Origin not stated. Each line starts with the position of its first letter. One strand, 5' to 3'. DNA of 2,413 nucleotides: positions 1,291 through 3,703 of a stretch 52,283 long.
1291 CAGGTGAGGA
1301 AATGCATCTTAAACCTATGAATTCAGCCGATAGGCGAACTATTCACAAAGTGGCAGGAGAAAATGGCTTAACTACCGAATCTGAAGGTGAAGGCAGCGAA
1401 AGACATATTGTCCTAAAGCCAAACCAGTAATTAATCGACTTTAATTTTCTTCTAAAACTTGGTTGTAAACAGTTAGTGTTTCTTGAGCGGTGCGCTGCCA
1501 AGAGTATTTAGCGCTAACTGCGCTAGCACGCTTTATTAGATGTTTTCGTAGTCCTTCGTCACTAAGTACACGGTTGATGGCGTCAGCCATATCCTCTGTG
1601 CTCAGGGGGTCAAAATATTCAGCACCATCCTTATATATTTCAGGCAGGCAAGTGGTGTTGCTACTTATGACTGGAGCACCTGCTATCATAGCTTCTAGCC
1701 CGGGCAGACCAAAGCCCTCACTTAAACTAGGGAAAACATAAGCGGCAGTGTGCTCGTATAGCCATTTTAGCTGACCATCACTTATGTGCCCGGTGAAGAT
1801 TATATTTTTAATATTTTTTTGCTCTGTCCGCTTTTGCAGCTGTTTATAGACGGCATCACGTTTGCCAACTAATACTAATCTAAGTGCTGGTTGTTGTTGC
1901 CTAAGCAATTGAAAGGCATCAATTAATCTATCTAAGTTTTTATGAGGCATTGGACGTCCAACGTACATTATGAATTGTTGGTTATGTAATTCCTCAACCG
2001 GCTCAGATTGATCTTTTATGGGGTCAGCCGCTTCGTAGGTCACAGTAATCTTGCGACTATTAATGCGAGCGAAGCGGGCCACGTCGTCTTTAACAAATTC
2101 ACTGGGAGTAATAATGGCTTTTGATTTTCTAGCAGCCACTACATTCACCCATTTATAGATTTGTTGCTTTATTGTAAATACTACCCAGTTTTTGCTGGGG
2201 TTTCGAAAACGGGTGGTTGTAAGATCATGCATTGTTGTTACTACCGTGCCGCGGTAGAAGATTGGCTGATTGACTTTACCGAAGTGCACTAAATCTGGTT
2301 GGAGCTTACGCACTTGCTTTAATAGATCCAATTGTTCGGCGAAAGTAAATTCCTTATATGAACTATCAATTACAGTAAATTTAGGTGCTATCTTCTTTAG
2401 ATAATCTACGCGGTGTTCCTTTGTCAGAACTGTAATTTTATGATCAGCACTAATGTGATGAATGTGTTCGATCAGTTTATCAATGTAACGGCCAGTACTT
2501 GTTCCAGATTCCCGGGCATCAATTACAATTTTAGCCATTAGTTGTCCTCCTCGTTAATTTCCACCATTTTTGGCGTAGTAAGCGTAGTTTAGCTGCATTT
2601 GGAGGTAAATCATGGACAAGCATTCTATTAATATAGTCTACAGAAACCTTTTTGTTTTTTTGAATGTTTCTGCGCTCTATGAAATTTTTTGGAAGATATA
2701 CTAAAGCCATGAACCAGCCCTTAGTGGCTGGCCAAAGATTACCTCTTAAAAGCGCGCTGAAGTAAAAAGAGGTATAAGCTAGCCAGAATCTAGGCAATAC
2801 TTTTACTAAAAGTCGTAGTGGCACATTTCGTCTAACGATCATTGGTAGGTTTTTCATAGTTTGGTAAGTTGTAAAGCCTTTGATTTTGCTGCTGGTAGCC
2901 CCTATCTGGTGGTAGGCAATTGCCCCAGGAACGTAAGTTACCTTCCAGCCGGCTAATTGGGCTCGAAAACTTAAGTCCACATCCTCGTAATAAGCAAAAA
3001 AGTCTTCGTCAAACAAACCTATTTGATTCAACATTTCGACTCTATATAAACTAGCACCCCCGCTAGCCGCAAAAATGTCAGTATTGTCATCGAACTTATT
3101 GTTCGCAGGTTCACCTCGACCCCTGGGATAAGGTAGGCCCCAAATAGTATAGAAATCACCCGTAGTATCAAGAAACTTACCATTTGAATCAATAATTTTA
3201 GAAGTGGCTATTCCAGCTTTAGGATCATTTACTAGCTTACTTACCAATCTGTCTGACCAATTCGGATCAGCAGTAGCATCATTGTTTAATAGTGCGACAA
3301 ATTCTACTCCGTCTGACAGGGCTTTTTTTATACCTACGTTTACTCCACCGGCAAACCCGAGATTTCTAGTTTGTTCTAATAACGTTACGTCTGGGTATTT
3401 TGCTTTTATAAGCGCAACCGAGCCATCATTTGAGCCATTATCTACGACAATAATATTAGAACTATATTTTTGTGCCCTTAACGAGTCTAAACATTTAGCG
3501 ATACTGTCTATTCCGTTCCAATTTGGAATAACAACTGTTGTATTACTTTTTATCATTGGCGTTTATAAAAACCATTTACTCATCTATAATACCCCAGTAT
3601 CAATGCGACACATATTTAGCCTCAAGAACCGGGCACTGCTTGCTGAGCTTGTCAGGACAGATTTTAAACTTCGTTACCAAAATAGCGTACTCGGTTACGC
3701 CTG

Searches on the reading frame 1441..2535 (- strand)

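Call 53: search_protein_families(library=pfam, proteins=[window:1441-2535:-], max_evalue=0.0001)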
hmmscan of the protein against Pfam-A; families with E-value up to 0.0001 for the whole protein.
window:1441-2535:- (364 aa): 5 families
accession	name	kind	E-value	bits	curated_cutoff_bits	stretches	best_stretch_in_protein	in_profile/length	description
PF00534.26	Glycos_transf_1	-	2.2e-37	128.6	26.4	1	179-337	8-169/172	Glycosyl transferases group 1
PF13692.12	Glyco_trans_1_4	-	4.3e-28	98.8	27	1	188-326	3-142/142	Glycosyl transferases group 1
PF20706.3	GT4-conflict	-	9.2e-13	48.4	26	1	179-352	192-384/385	Family 4 Glycosyltransferase in conflict systems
PF13439.12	Glyco_transf_4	-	1.8e-12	48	28.5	1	15-171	5-167/170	Glycosyltransferase Family 4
PF13524.12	Glyco_trans_1_2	-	2.7e-11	44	25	1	210-354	8-143/144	Glycosyl transferase-like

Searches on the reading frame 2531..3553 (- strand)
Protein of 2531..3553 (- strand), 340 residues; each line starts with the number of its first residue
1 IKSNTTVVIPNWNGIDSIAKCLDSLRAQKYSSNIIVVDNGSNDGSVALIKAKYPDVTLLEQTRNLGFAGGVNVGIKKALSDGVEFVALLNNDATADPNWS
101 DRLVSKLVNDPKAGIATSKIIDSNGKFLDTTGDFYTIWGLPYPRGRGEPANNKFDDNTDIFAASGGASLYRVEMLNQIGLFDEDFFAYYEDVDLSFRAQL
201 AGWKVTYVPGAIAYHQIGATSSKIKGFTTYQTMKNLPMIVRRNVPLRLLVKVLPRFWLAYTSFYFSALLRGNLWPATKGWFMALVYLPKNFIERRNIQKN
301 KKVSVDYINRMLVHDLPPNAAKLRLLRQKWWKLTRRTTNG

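Call 53: search_protein_families(library=pfam, proteins=[window:2531-3553:-], max_evalue=0.0001)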
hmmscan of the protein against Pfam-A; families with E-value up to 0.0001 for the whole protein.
window:2531-3553:- (340 aa): 4 families
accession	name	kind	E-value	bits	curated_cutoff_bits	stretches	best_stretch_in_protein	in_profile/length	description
PF00535.33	Glycos_transf_2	-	1.8e-26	93.5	23.3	1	6-178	1-167/168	Glycosyl transferase family 2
PF13641.12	Glyco_tranf_2_3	-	9.5e-19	68.8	27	1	5-221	3-217/230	Glycosyltransferase like family 2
PF13632.12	Glyco_trans_2_3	-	5.9e-08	33.2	27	1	86-218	2-126/198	Glycosyl transferase family group 2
PF10111.15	Glyco_tranf_2_2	-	4.8e-05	23.4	27.3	0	6-230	1-231/276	Glycosyltransferase like family 2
